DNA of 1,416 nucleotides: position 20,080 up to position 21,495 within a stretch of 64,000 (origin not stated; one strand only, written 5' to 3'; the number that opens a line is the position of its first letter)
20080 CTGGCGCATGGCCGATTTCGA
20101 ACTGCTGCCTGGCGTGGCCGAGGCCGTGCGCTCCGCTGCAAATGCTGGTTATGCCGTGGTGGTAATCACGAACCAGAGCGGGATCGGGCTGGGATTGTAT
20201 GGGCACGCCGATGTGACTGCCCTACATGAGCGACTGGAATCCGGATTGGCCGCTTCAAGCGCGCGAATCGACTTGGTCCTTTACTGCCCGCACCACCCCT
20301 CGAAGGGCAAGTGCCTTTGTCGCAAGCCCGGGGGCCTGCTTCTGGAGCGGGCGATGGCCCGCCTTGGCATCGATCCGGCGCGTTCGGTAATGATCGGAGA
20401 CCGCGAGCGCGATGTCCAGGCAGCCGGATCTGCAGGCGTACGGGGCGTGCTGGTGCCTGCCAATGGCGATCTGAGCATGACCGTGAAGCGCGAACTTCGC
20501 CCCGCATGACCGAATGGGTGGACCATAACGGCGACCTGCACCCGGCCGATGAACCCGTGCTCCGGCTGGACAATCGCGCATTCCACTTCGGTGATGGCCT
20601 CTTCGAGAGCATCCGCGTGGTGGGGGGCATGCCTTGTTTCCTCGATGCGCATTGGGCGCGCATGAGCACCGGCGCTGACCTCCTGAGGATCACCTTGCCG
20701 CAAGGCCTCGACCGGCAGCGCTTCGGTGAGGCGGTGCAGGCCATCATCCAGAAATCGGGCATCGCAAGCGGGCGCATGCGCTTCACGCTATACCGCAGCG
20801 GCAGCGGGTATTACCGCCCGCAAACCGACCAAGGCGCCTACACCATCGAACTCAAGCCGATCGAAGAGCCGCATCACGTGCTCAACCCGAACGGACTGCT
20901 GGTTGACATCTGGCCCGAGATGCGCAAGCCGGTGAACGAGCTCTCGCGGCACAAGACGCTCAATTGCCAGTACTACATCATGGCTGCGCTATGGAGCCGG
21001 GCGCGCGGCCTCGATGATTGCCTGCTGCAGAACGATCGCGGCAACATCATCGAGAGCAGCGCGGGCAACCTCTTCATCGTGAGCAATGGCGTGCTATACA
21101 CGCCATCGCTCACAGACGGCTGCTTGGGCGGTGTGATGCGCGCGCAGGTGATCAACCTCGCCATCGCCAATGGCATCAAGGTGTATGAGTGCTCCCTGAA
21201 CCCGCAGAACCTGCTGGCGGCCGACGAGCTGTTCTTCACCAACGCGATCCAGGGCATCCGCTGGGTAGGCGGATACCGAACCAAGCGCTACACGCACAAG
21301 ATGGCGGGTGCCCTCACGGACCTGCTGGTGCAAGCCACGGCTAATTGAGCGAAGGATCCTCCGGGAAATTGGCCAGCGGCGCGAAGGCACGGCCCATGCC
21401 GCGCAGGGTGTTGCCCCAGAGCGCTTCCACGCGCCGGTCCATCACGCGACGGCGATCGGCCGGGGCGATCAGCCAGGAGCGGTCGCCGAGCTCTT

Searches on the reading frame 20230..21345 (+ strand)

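Call 46: search_protein_families(library=pfam, proteins=[window:20230-21345:+], max_evalue=0.01)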
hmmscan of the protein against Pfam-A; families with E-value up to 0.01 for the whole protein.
window:20230-21345:+ (372 aa): 1 family
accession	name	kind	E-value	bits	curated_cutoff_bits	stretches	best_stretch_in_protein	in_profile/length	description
PF01063.24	Aminotran_4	-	6.8e-48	163.9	28.5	1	123-346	1-220/223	Amino-transferase class IV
